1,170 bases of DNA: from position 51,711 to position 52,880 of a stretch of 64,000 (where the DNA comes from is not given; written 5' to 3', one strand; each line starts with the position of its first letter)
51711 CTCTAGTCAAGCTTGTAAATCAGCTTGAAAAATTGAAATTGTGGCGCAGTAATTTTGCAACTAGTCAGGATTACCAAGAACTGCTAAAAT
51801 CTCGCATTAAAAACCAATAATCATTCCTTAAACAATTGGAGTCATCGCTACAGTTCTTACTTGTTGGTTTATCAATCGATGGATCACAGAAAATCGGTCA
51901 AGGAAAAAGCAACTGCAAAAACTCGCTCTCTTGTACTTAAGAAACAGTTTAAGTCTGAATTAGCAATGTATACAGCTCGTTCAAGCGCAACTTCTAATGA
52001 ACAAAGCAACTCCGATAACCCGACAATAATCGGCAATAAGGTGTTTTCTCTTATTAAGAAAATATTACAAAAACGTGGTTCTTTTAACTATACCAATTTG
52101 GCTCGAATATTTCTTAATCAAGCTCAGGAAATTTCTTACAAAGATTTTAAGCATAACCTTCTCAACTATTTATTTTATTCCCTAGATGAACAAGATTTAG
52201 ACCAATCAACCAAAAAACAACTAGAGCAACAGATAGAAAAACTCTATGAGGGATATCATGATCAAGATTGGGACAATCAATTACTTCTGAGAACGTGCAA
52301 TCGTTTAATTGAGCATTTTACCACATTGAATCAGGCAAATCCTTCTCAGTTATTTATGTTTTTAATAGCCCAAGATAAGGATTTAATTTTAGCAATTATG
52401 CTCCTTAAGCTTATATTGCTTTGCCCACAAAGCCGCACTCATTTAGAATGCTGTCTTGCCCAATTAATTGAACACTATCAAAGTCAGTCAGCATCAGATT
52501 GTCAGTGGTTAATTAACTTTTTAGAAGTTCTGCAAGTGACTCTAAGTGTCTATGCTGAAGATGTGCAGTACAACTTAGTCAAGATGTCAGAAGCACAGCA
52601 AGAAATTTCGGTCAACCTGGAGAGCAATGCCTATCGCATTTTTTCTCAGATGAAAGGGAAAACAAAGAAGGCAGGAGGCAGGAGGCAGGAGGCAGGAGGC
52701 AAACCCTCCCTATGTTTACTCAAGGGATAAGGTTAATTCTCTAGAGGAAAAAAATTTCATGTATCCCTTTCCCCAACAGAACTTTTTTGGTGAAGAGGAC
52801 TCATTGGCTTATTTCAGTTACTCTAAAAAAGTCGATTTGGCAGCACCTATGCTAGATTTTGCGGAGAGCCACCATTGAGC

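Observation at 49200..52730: NarL-type response regulator isolated between two ~1 kb non-coding stretches, with a decayed gene downstream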

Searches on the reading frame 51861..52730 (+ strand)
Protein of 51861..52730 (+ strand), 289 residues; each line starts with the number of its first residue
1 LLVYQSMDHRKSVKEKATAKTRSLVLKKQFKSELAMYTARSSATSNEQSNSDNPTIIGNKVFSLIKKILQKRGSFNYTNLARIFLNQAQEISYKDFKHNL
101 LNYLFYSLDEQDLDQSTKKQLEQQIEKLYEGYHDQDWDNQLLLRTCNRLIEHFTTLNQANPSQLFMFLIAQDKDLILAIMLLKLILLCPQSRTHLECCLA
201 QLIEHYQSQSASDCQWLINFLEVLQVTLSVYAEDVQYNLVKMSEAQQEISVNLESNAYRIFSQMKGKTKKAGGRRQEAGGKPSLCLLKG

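Call 6: search_protein_families(library=pfam, proteins=[window:51861-52730:+], max_evalue=0.01)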
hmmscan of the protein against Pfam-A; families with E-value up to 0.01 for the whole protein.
window:51861-52730:+ (289 aa): 1 family
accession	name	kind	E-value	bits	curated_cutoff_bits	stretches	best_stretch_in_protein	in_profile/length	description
PF24959.1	FH3_FHOD1-3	-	0.0083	16.3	27.4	0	63-124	69-131/136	FHOD1/3 FH3 domain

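Call 7: search_protein_families(library=ncbifam, proteins=[window:51861-52730:+], max_evalue=0.01)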
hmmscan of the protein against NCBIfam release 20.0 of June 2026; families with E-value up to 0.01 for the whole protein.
window:51861-52730:+ (289 aa): 0 families

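Call 9: find_homologous_proteins(query=window:51861-52730:+, max_evalue=0.001)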
Query window:51861-52730:+ (289 aa): 333 proteins with E <= 0.001 among 916 candidates; the best 120 are listed.
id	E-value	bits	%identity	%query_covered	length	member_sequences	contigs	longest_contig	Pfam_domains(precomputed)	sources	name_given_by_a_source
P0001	1.5e-180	616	100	98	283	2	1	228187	PF27138.1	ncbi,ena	-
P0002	3.5e-141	487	80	97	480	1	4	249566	PF27138.1,PF27130.1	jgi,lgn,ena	-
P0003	1.8e-136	472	79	95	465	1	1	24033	PF27138.1,PF27130.1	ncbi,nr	ncbi:MAG: hypothetical protein F6K31_04745 [Symploca sp. SIO2G7]|nr:hypothetical protein [Symploca s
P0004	1.7e-128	446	77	93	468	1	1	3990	PF27138.1,PF27130.1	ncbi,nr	ncbi:MAG: hypothetical protein F6K41_31215 [Symploca sp. SIO3E6]|nr:hypothetical protein [Caldora sp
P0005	5.2e-128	444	77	92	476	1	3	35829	PF27138.1,PF27130.1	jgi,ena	-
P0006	2.2e-126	439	73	95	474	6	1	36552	PF27138.1,PF27130.1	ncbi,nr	ncbi:MAG: hypothetical protein F6J86_09560 [Symploca sp. SIO1B1]|nr:hypothetical protein [Symploca s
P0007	9.4e-99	348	61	93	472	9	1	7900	PF27138.1,PF27130.1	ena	-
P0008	5.3e-98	346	60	93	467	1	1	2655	PF27138.1,PF27130.1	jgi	jgi:hypothetical protein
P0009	8.5e-98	345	60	94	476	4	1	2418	PF27138.1,PF27130.1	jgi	-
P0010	2.4e-97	344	60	92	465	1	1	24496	PF27138.1,PF27130.1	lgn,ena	-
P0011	7.3e-97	342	61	93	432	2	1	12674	PF27138.1,PF27130.1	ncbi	ncbi:MAG TPA: hypothetical protein V6C91_19045 [Coleofasciculaceae cyanobacterium]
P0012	2.6e-96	340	60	93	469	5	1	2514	PF27138.1,PF27130.1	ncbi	-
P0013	5.1e-96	339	58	93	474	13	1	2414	PF27138.1,PF27130.1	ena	-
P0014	7.6e-95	335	59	93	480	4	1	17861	PF27138.1,PF27130.1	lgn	-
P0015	1.5e-94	334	56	94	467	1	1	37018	PF27138.1,PF27130.1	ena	-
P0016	1.6e-94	334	58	93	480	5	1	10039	PF27138.1,PF27130.1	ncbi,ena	-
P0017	9.4e-94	332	59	93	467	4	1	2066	PF27138.1,PF27130.1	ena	-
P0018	1.2e-93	331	58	92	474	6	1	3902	PF27138.1,PF27130.1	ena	-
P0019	1.8e-93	331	59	93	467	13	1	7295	PF27138.1,PF27130.1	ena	-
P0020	2.6e-93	330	58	93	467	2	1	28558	PF27138.1,PF27130.1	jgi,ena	jgi:hypothetical protein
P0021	2.9e-93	330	59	93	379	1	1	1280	PF27138.1,PF27130.1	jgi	jgi:hypothetical protein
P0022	8.1e-93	329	57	93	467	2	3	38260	PF27138.1,PF27130.1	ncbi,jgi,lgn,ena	ncbi:MAG TPA: hypothetical protein V6D11_09300 [Waterburya sp.]|jgi:hypothetical protein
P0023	1.1e-92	328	57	93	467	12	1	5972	PF27138.1,PF27130.1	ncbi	-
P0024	1.2e-91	325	56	93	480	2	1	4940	PF27138.1,PF27130.1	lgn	-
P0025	1.3e-91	325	56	93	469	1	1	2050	PF27138.1,PF27130.1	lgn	-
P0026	2.1e-91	324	56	97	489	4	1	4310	PF27138.1,PF27130.1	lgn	-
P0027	7.4e-91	322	57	93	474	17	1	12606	PF27138.1,PF27130.1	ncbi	-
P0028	1.7e-90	321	56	94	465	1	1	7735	PF27138.1,PF27130.1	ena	-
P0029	2.0e-90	321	56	93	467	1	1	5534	PF27138.1,PF27130.1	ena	-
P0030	2.1e-90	321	57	93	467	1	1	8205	PF27138.1,PF27130.1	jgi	-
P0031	3.7e-90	320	57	95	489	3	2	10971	PF27138.1,PF27130.1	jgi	jgi:hypothetical protein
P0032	7.3e-90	319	57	94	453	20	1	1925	PF27138.1,PF27130.1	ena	-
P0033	8.6e-90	319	56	94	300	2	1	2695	PF27138.1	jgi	jgi:hypothetical protein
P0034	3.1e-89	317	57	94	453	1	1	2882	PF27138.1,PF27130.1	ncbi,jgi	jgi:hypothetical protein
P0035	6.9e-89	316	55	93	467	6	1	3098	PF27138.1,PF27130.1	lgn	-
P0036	1.2e-88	315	53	97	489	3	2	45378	PF27138.1,PF27130.1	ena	-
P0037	1.5e-88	315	57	92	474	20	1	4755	PF27138.1,PF27130.1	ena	-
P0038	1.9e-88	314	54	93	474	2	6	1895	PF27138.1,PF27130.1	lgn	-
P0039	2.2e-88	314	56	93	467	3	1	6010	PF27138.1,PF27130.1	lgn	-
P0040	3.9e-88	313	57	93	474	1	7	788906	PF27138.1,PF27130.1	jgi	jgi:hypothetical protein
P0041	7.5e-88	312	54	95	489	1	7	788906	PF27138.1,PF27130.1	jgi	jgi:hypothetical protein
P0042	9.5e-88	312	55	94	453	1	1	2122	PF27138.1,PF27130.1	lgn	-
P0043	9.8e-88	312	55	94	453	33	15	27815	PF27138.1,PF27130.1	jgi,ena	jgi:hypothetical protein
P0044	1.3e-87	312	54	94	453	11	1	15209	PF27138.1,PF27130.1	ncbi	-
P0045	3.3e-87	310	57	93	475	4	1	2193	PF27138.1,PF27130.1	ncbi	-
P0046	3.5e-87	310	56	94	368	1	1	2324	PF27138.1,PF27130.1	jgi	jgi:hypothetical protein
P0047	4.9e-87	310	55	94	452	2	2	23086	PF27138.1,PF27130.1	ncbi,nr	ncbi:MAG TPA: hypothetical protein DCE56_16195 [Cyanobacteria bacterium UBA8553]|nr:hypothetical pro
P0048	7.9e-87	309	55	93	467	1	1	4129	PF27138.1,PF27130.1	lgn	-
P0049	8.0e-87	309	55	93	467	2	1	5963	PF27138.1,PF27130.1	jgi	jgi:hypothetical protein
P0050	9.1e-87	309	54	94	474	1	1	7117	PF27138.1,PF27130.1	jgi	jgi:hypothetical protein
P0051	1.1e-86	309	56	94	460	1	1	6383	PF27138.1,PF27130.1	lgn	-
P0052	1.7e-86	308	54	97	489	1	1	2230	PF27138.1,PF27130.1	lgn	-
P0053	3.7e-86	307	55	94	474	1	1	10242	PF27138.1,PF27130.1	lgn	-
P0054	3.7e-86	307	56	93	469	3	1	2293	PF27138.1,PF27130.1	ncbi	-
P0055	4.0e-86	307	57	93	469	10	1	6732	PF27138.1,PF27130.1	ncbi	-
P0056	1.1e-85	305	53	92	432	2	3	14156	PF27138.1,PF27130.1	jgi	jgi:hypothetical protein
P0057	1.2e-85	305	54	94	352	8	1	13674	PF27138.1,PF27130.1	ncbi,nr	ncbi:MAG: hypothetical protein M3O33_14390, partial [Cyanobacteriota bacterium]|nr:hypothetical prot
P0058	1.3e-85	305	53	94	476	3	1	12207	PF27138.1,PF27130.1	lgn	-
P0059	1.6e-85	305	55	94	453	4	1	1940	PF27138.1,PF27130.1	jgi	jgi:hypothetical protein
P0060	2.2e-85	304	54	94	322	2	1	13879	PF27138.1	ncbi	ncbi:MAG TPA: hypothetical protein V6D43_10555, partial [Candidatus Sericytochromatia bacterium]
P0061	2.5e-85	304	53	95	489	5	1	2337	PF27138.1,PF27130.1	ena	-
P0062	4.4e-85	303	54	94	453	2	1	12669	PF27138.1,PF27130.1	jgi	jgi:hypothetical protein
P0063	4.4e-85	303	54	94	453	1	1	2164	PF27138.1,PF27130.1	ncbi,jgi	jgi:hypothetical protein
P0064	4.4e-85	303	54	94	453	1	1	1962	PF27138.1,PF27130.1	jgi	-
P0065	4.5e-85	303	52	94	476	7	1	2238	PF27138.1,PF27130.1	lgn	-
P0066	7.9e-85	303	53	95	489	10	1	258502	PF27138.1,PF27130.1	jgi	jgi:hypothetical protein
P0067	1.4e-84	302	54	93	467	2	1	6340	PF27138.1,PF27130.1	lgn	-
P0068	1.5e-84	302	54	94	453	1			PF27138.1,PF27130.1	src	-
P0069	2.8e-84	301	53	93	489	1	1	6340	PF27138.1,PF27130.1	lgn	-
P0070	2.9e-84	301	51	97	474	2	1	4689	PF27138.1,PF27130.1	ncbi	ncbi:MAG TPA: hypothetical protein V6D26_23160 [Stenomitos sp.]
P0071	4.1e-84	300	55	93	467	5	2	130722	PF27138.1,PF27130.1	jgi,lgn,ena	jgi:hypothetical protein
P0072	4.8e-84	300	55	94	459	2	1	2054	PF27138.1,PF27130.1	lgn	-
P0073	5.2e-84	300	54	93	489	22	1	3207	PF27138.1,PF27130.1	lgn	-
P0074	7.6e-84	299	51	94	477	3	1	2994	PF27138.1,PF27130.1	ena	-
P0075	9.4e-84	299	53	93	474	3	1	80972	PF27138.1,PF27130.1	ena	-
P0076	2.1e-83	298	53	92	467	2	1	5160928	PF27138.1,PF27130.1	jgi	jgi:hypothetical protein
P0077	4.8e-83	297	52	93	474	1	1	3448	PF27138.1,PF27130.1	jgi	jgi:hypothetical protein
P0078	3.3e-82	294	52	93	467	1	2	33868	PF27138.1,PF27130.1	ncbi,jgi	jgi:hypothetical protein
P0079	3.6e-81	291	54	93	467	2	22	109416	PF27138.1,PF27130.1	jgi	jgi:hypothetical protein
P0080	5.4e-76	274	50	93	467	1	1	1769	PF27138.1,PF27130.1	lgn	-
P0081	6.1e-76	273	48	98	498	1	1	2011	PF27138.1,PF27130.1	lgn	-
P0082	4.1e-75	271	47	92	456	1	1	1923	PF27138.1,PF27130.1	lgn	-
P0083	1.2e-74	269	50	92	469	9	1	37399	PF27138.1,PF27130.1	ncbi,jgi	jgi:hypothetical protein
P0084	2.0e-73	265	51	88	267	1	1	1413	PF27138.1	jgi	jgi:hypothetical protein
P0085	4.2e-73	264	48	93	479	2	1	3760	PF27138.1,PF27130.1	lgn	-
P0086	1.2e-71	259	43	94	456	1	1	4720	PF27138.1,PF27130.1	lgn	-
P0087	1.2e-71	259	48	92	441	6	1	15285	PF27138.1,PF27130.1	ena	-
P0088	2.9e-71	258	45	92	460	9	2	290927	PF27138.1,PF27130.1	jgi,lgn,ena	jgi:hypothetical protein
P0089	3.8e-71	258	58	71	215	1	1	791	PF27138.1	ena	-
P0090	9.8e-71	256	48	92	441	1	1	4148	PF27138.1,PF27130.1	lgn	-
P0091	1.1e-70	256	45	92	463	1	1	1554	PF27138.1,PF27130.1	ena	-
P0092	3.5e-70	255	46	92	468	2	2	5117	PF27138.1,PF27130.1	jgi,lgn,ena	jgi:hypothetical protein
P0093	4.0e-70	254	46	93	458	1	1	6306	PF27138.1,PF27130.1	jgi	jgi:predicted nucleic acid binding AN1-type Zn finger protein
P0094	4.5e-70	254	45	92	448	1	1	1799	PF27138.1,PF27130.1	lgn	-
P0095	5.5e-70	254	45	92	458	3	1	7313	PF27138.1,PF27130.1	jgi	jgi:hypothetical protein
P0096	7.1e-70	254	44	93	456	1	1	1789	PF27138.1,PF27130.1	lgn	-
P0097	8.3e-70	253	44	94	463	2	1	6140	PF27138.1,PF27130.1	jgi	-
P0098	8.3e-70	253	47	92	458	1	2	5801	PF27138.1,PF27130.1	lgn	-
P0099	8.9e-70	253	42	97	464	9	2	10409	PF27138.1,PF27130.1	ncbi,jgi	jgi:hypothetical protein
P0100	1.1e-69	253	46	93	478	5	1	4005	PF27138.1,PF27130.1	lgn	-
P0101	1.6e-69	252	46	98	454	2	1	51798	PF27138.1,PF27130.1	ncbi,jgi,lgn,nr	ncbi:MAG: hypothetical protein KME12_21145 [Trichocoleus desertorum ATA4-8-CV12]|jgi:hypothetical pr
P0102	1.8e-69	252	47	92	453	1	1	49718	PF27138.1,PF27130.1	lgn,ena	-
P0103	2.0e-69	252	44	92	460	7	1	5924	PF27138.1,PF27130.1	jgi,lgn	jgi:hypothetical protein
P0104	4.5e-69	251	43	97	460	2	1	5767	PF27138.1,PF27130.1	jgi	jgi:hypothetical protein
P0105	6.0e-69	251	45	92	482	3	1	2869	PF27138.1,PF27130.1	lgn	-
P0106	6.2e-69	250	47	93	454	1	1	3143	PF27138.1,PF27130.1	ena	-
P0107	9.1e-69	250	42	98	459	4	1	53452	PF27138.1,PF27130.1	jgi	jgi:hypothetical protein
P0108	9.2e-69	250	43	92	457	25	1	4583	PF27138.1,PF27130.1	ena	-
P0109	1.1e-68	250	45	92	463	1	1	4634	PF27138.1,PF27130.1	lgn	-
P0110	1.5e-68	249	45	92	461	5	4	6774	PF27138.1,PF27130.1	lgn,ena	-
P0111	1.5e-68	249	45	93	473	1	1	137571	PF27138.1,PF27130.1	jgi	jgi:hypothetical protein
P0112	1.6e-68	249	45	93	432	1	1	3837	PF27138.1,PF27130.1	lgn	-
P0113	1.7e-68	249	42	96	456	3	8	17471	PF27138.1,PF27130.1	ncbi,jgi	jgi:hypothetical protein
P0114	1.9e-68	249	42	98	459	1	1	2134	PF27138.1,PF27130.1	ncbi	-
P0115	2.8e-68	248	47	93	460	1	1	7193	PF27138.1,PF27130.1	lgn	-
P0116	3.3e-68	248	44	92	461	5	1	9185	PF27138.1,PF27130.1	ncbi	-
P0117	3.4e-68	248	46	92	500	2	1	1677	PF27138.1,PF27130.1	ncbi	-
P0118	4.4e-68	248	44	94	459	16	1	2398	PF27138.1,PF27130.1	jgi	jgi:hypothetical protein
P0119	5.6e-68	247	44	92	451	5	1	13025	PF27138.1,PF27130.1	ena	-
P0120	6.8e-68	247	44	98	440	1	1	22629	PF27138.1,PF27130.1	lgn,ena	-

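Call 11: find_encoding_contigs(protein=P0002, flank=10000, max_places=4)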
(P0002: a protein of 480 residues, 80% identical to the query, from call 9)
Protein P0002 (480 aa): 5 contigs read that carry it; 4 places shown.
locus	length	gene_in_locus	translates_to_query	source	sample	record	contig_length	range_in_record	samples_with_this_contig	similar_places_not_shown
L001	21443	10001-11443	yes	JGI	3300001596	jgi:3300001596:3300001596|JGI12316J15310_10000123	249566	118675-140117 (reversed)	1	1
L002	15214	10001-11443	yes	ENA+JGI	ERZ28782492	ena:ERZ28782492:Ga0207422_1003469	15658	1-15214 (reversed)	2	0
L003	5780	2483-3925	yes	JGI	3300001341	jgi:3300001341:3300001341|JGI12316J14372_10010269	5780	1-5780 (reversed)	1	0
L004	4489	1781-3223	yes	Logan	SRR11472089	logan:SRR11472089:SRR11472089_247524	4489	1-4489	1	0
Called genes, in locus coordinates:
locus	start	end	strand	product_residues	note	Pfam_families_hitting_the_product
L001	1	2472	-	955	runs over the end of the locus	PF02743:dCache_1, PF22673:MCP-like_PDC_1, PF17201:Cache_3-Cache_2, PF00672:HAMP, PF13426:PAS_9, PF00989:PAS, PF08448:PAS_4, PF00211:Guanylate_cyc, +4 more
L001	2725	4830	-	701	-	PF00072:Response_reg, PF13185:GAF_2 (faint), PF08448:PAS_4, PF00211:Guanylate_cyc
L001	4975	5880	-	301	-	PF00561:Abhydrolase_1, PF12146:Hydrolase_4, PF12697:Abhydrolase_6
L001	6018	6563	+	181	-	PF00578:AhpC-TSA, PF08534:Redoxin, PF13905:Thioredoxin_8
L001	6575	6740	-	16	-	-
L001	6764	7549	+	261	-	PF00696:AA_kinase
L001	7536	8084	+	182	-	PF01765:RRF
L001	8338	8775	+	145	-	PF21893:DUF6918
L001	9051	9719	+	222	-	PF00072:Response_reg, PF00196:GerE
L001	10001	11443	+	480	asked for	PF27130:Sll1247_N, PF27138:Sll1247_C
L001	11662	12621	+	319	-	PF01627:Hpt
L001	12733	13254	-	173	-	-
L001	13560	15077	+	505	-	PF03193:RsgA_GTPase (weak), PF02421:FeoB_N, PF00350:Dynamin_N (faint), PF01926:MMR_HSR1, PF05128:DUF697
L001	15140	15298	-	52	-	-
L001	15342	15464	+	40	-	-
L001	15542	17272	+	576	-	PF00753:Lactamase_B, PF12706:Lactamase_B_2 (weak)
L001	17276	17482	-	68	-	-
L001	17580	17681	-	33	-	-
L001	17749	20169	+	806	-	PF05729:NACHT, PF22727:NCH2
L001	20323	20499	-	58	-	PF27704:GuanidinoAc_N-MeTrfase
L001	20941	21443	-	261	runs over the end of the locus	PF00106:adh_short, PF08659:KR, PF13561:adh_short_C2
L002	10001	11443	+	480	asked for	PF27130:Sll1247_N, PF27138:Sll1247_C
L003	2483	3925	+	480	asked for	PF27130:Sll1247_N, PF27138:Sll1247_C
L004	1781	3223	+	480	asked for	PF27130:Sll1247_N, PF27138:Sll1247_C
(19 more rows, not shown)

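Call 12: find_encoding_contigs(protein=P0001, flank=10000, max_places=3)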
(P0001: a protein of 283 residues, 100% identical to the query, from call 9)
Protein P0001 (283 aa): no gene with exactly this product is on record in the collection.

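Call 21: find_related_loci(query=A1, collection=genome_contigs, flank=10000)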
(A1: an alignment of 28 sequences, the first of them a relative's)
Query A1 (480 aa) in genome_contigs; peptide patterns used: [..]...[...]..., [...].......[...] (x = any residue, [..] = any of these).
597 stretches matched a pattern (row limit reached: there are more); 525 encode a relative of the query (tblastn E <= 1e-3); the best 80 are kept; 80 distinct loci.
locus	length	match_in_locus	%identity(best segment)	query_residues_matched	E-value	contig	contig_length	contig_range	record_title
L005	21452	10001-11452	72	1-479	0e+0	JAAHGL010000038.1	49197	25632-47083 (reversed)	MAG: Symploca sp. SIO2C1 2C1_NODE_38, whole genome shotgun sequence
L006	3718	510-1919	54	3-471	4e-160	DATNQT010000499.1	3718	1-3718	MAG TPA_asm: Candidatus Sericytochromatia bacterium isolate SMAG_U16514 k141_716610, whole genome shotgun sequence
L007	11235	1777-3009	57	51-460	5e-153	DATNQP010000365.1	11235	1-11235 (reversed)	MAG TPA_asm: Leptolyngbyaceae cyanobacterium isolate SMAG_U16510 k141_900693, whole genome shotgun sequence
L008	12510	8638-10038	54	3-468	1e-149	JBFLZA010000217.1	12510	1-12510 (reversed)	MAG: Cyanobacteriota bacterium isolate MAG099 MAG099_217, whole genome shotgun sequence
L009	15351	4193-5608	50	1-469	3e-147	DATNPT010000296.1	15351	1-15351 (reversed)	MAG TPA_asm: Chroococcales cyanobacterium isolate SMAG_U16488 k141_2473039, whole genome shotgun sequence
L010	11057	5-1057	60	110-469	2e-139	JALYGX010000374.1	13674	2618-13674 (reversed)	MAG: Cyanobacteriota bacterium isolate GDC bin22 SD1469-71_k127_856691, whole genome shotgun sequence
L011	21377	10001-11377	54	1-469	2e-157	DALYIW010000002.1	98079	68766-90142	MAG TPA_asm: Coleofasciculaceae cyanobacterium CTOTU46601 NODE_2_length_98079_cov_3.724588, whole genome shotgun sequenc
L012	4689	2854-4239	50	8-468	2e-135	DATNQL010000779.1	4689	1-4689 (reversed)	MAG TPA_asm: Stenomitos sp. isolate SMAG_U16506 k141_39888, whole genome shotgun sequence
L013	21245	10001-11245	46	54-467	2e-119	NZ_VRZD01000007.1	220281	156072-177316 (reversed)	MAG: Pantanalinema sp. GBBB05 NODE_27_length_220281_cov_7.301689, whole genome shotgun sequence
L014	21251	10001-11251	45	50-467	2e-113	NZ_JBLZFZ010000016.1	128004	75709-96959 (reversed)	Pantanalinema rosaneae CENA516 NODE_25_length_128059_cov_267.149409, whole genome shotgun sequence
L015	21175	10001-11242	43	55-467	2e-113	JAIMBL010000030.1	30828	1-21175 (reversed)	MAG: Leptolyngbyaceae cyanobacterium HOT.MB2.61 Contig30, whole genome shotgun sequence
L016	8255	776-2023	44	54-467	2e-113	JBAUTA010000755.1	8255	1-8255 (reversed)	MAG: Kovacikia sp. isolate MFD02237_ilm_asm_bin5 k127_8763, whole genome shotgun sequence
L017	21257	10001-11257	43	49-467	2e-112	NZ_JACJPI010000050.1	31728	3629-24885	Leptolyngbya sp. FACHB-321 contig50, whole genome shotgun sequence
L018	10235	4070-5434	42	30-478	2e-112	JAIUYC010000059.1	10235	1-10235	MAG: Coleofasciculus sp. S288 contig-91_4350, whole genome shotgun sequence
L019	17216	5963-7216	44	52-467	4e-112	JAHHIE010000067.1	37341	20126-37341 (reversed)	MAG: Stenomitos rutilans HA7619-LM2 scaffold_302_c1, whole genome shotgun sequence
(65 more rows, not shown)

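Call 25: find_encoding_contigs(protein=P0003, flank=10000, max_places=2)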
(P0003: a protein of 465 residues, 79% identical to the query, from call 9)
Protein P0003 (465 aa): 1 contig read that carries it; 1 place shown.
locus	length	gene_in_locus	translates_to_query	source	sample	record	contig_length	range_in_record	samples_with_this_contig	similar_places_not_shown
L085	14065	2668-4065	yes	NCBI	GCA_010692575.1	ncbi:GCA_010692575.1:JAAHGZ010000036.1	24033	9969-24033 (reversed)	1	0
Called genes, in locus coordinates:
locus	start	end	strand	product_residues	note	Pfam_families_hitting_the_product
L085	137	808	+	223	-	PF02492:cobW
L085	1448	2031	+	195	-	PF00072:Response_reg, PF00196:GerE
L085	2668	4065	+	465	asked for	PF27130:Sll1247_N, PF27138:Sll1247_C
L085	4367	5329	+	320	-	PF01627:Hpt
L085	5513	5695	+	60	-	-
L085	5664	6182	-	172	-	-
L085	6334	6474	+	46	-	-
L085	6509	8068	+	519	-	PF03193:RsgA_GTPase (weak), PF02421:FeoB_N, PF00350:Dynamin_N (faint), PF01926:MMR_HSR1, PF05128:DUF697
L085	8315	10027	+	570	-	PF00753:Lactamase_B, PF23023:Anti-Pycsar_Apyc1 (faint), PF12706:Lactamase_B_2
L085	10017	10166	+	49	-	-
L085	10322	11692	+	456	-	PF01964:ThiC_Rad_SAM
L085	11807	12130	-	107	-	-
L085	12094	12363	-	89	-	PF04255:DUF433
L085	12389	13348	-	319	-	PF01207:Dus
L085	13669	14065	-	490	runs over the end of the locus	PF01370:Epimerase (weak), PF05368:NmrA, PF13460:NAD_binding_10, PF08547:CIA30, PF13460:NAD_binding_10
